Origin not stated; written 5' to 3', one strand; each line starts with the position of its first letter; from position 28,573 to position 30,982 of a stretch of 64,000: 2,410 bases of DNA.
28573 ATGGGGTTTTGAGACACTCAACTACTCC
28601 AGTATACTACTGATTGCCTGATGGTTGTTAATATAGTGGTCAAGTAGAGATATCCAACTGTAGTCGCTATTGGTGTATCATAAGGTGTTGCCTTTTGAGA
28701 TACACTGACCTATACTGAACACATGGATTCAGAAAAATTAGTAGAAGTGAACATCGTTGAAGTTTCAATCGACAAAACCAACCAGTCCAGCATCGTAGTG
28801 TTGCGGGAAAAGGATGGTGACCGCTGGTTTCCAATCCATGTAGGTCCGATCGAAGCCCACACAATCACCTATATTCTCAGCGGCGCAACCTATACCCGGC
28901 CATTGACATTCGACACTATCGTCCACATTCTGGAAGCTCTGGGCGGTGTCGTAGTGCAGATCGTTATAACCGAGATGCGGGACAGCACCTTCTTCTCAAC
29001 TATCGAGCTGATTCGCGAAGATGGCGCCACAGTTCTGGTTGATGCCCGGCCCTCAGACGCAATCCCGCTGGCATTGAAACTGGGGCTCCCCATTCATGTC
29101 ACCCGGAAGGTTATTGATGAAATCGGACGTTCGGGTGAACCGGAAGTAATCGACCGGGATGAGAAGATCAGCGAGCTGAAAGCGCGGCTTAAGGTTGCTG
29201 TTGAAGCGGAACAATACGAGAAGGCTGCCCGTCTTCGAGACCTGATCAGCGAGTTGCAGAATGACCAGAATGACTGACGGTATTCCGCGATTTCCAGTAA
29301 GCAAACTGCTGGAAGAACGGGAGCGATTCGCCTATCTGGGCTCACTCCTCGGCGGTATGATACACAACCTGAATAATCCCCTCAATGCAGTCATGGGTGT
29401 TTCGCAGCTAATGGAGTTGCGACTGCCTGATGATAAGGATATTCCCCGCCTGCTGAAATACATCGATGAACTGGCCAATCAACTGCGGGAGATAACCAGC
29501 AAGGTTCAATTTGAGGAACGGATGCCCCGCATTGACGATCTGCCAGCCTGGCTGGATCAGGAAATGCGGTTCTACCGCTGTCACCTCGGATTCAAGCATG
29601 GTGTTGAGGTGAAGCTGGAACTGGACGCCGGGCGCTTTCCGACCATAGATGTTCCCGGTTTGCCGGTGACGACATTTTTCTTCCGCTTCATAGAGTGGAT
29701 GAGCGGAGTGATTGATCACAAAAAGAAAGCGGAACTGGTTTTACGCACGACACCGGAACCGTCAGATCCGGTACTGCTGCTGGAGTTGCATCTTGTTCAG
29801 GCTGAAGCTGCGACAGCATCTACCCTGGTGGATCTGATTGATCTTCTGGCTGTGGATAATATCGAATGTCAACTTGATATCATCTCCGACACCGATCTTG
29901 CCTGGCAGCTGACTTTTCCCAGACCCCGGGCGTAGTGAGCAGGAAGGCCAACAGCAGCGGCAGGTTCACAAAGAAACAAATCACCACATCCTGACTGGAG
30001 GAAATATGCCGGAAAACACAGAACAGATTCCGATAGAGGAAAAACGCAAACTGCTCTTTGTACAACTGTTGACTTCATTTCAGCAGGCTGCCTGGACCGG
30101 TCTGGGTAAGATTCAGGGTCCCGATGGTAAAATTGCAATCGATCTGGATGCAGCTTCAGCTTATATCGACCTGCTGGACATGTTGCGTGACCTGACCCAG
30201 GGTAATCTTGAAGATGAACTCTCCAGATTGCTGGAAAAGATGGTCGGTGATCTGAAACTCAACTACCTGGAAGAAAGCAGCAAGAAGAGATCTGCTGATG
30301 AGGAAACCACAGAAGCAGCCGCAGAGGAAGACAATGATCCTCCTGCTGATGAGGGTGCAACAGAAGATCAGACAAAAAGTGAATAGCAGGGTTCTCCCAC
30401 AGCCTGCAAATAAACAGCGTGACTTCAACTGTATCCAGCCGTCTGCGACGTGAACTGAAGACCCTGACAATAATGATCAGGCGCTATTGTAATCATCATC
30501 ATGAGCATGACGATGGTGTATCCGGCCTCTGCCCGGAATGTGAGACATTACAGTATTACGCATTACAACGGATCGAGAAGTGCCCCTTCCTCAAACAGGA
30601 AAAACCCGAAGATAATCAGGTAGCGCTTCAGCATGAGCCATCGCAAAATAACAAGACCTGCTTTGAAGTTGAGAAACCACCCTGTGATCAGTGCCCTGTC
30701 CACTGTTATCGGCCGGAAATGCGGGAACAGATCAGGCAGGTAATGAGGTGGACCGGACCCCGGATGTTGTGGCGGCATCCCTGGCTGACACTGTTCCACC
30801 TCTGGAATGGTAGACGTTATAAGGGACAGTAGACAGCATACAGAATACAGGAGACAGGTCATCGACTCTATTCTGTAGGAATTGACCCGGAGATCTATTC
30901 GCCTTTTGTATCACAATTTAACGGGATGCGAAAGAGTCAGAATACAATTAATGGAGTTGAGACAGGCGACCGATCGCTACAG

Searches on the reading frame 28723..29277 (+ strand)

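Call 3: search_protein_families(library=pfam, proteins=[window:28723-29277:+], max_evalue=0.01)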
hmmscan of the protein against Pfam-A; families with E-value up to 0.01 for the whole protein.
window:28723-29277:+ (184 aa): 2 families
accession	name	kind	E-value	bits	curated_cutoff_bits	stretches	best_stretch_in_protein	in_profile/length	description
PF02577.19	BFN_dom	-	7.6e-30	103.5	27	1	25-135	1-108/112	Bifunctional nuclease domain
PF02151.25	UVR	-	1.8e-08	34.3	21.5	1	146-180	1-35/36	UvrB/uvrC motif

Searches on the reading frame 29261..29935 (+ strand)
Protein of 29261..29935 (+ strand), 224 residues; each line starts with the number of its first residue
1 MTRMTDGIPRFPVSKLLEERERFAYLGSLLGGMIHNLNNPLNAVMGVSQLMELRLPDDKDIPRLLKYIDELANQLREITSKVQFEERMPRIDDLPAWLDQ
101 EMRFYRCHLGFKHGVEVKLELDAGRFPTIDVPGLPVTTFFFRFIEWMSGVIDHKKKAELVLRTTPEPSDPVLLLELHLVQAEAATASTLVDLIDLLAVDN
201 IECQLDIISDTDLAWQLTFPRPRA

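Call 3: search_protein_families(library=pfam, proteins=[window:29261-29935:+], max_evalue=0.01)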
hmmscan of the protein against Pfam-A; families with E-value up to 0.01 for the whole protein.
window:29261-29935:+ (224 aa): 1 family
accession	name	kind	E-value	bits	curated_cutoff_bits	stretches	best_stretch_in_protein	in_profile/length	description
PF00512.31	HisKA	-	2.9e-07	30.9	26.9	1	27-82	3-57/66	His Kinase A (phospho-acceptor) domain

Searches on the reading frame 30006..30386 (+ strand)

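Call 3: search_protein_families(library=pfam, proteins=[window:30006-30386:+], max_evalue=0.01)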
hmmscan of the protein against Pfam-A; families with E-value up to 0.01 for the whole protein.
window:30006-30386:+ (126 aa): 1 family
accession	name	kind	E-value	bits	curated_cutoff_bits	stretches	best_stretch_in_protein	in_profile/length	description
PF08899.16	DUF1844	-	1.8e-16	60.5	27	1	18-89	4-76/76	Domain of unknown function (DUF1844)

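Call 4: search_protein_families(library=ncbifam, proteins=[window:30006-30386:+], max_evalue=0.01)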
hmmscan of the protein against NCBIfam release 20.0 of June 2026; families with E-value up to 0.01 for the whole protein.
window:30006-30386:+ (126 aa): 0 families

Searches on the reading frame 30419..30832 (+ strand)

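Call 3: search_protein_families(library=pfam, proteins=[window:30419-30832:+], max_evalue=0.01)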
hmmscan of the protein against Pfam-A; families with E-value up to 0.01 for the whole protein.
window:30419-30832:+ (137 aa): 1 family
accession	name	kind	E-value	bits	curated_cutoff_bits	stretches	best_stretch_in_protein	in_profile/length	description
PF11756.13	YgbA_NO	-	2.9e-36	124.5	25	2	75-135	41-101/106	Nitrous oxide-stimulated promoter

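Call 4: search_protein_families(library=ncbifam, proteins=[window:30419-30832:+], max_evalue=0.01)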
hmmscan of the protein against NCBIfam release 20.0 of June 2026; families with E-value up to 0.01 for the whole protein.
window:30419-30832:+ (137 aa): 7 families
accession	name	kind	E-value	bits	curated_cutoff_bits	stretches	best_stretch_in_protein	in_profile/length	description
NF007714.0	PRK10410.1-2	equivalog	4.2e-35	120.5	88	2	70-129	43-102/103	nitrous oxide-stimulated promoter family protein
NF007715.0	PRK10410.1-3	equivalog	1.5e-31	109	179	2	81-133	57-109/132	nitrous oxide-stimulated promoter family protein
NF007716.0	PRK10410.1-4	equivalog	6.3e-27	94.1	172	2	78-133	46-101/114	nitrous oxide-stimulated promoter family protein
NF007713.0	PRK10410.1-1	equivalog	1.5e-23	83.6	234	1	67-133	35-101/117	nitrous oxide-stimulated promoter family protein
NF007717.0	PRK10410.2-1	equivalog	1.3e-22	80.3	241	2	80-133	51-104/141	nitrous oxide-stimulated promoter family protein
NF007719.0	PRK10410.2-3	equivalog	2.5e-15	56.4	211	2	83-125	39-81/103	nitrous oxide-stimulated promoter family protein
NF007718.0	PRK10410.2-2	equivalog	3.6e-10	40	148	2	79-115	67-103/118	nitrous oxide-stimulated promoter family protein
